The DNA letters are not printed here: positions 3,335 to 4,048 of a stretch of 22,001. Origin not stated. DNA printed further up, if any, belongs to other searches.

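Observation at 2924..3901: Unusual fusion: C39-like cysteine peptidase - TM helix - ParB/Srx nuclease-like domain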

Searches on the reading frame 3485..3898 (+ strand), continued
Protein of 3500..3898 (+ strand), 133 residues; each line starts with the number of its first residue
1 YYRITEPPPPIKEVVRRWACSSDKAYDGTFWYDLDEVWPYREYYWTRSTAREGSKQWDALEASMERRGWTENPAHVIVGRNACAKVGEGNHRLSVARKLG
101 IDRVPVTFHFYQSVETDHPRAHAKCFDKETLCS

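Call 83: find_encoding_contigs(protein=P0073, flank=8000, max_places=3)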
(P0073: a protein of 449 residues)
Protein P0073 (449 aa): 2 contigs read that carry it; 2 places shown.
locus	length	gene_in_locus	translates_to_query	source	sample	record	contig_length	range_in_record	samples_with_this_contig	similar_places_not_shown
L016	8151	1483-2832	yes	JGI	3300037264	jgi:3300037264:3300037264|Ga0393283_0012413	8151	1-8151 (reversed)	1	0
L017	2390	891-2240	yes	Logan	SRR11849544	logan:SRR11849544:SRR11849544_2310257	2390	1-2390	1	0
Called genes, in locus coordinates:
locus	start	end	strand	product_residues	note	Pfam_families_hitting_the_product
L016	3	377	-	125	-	?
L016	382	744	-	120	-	-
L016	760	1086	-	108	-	PF00085:Thioredoxin (weak)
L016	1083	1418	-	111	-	-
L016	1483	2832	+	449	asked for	-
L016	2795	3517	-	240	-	PF01551:Peptidase_M23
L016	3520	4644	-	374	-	-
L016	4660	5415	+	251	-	-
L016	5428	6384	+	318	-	-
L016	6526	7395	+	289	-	-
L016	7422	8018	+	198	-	-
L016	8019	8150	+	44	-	?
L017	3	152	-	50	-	?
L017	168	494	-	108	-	PF00085:Thioredoxin (weak)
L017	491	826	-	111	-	-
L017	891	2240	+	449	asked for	-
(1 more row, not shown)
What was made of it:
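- P0073 is next to an M23 peptidase (call 83).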

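Call 89: find_related_loci(query=A2, collection=viral_contigs, flank=3000)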
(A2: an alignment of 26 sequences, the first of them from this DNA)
Query A2 (122 aa) in viral_contigs; peptide patterns used: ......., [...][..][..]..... (x = any residue, [..] = any of these).
70 stretches matched a pattern; 16 encode a relative of the query (tblastn E <= 1e-3); 16 distinct loci.
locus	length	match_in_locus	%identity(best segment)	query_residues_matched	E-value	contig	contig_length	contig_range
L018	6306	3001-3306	49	16-115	1e-30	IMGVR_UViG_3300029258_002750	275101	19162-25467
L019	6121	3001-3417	42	5-122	1e-28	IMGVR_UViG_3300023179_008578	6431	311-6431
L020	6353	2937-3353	42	5-122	4e-28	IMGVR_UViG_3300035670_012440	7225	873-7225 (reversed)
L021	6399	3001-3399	41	4-119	3e-28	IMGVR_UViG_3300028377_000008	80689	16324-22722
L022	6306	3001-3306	49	18-116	8e-28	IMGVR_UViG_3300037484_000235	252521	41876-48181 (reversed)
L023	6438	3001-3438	43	5-119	2e-27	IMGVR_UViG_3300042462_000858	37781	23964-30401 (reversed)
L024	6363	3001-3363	43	6-115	5e-26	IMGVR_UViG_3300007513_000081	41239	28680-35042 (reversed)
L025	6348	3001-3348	40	16-115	4e-25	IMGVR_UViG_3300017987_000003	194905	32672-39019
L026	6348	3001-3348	41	16-115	4e-25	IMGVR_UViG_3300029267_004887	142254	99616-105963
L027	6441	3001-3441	39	5-120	1e-24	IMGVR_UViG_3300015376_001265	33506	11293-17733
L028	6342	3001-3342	46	13-120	2e-23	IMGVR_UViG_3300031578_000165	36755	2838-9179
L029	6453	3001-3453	36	3-120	3e-23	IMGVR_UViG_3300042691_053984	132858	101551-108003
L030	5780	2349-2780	36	5-119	5e-22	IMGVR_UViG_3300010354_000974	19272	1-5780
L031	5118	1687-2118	35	5-119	1e-20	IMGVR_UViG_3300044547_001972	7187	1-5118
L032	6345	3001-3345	33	16-115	1e-19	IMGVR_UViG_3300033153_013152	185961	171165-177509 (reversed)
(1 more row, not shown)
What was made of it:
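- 16 IMG/VR loci, including 133-275 kb viral genomes (call 89).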

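Call 90: find_related_loci(query=A2, collection=genome_contigs, flank=4000)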
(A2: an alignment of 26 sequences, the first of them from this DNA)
Query A2 (122 aa) in genome_contigs; peptide patterns used: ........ (x = any residue, [..] = any of these).
11 stretches matched a pattern, but none encodes a relative of the query by tblastn (E <= 1e-3).
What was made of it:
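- No confirmed match in 185,579 species genomes (call 90).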

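Call 101: search_protein_families(library=pfam, proteins=[L019:114-1907:+, L019:1873-2313:+, L019:2331-2915:+, L019:3001-3417:+, L019:3468-4502:+, L019:4524-6119:+], max_evalue=0.01)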
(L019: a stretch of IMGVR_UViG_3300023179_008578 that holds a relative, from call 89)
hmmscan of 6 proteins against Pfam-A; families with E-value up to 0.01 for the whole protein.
L019:114-1907:+ (598 aa): 0 families

L019:1873-2313:+ (147 aa): 3 families
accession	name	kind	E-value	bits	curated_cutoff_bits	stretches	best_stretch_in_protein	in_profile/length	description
PF08722.17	Tn7_TnsA-like_N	-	5.9e-14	52.8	26.5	1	60-138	2-85/85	TnsA-like endonuclease N terminal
PF05367.17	Phage_endo_I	-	1.4e-05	25.2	29.1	1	33-92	4-58/149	Phage endonuclease I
PF06356.17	DUF1064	-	0.00036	21.3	24.7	1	66-123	48-100/117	Protein of unknown function (DUF1064)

L019:2331-2915:+ (195 aa): 0 families

L019:3001-3417:+ (139 aa): 0 families

L019:3468-4502:+ (345 aa): 1 family
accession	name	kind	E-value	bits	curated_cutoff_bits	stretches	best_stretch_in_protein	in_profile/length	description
PF08275.17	DNAG_N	-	0.0014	19.2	26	0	156-196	74-113/128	DNA primase catalytic core, N-terminal domain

L019:4524-6119:+ (532 aa): 3 families
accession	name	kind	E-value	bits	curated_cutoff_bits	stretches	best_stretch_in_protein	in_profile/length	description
PF00149.33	Metallophos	-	1.5e-11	45.5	21.5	1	9-194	2-190/191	Calcineurin-like phosphoesterase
PF13476.12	AAA_23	-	5.1e-07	31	27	1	384-519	2-130/201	AAA domain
PF12850.12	Metallophos_2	-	0.00013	22.4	27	1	9-231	2-151/154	Calcineurin-like phosphoesterase superfamily domain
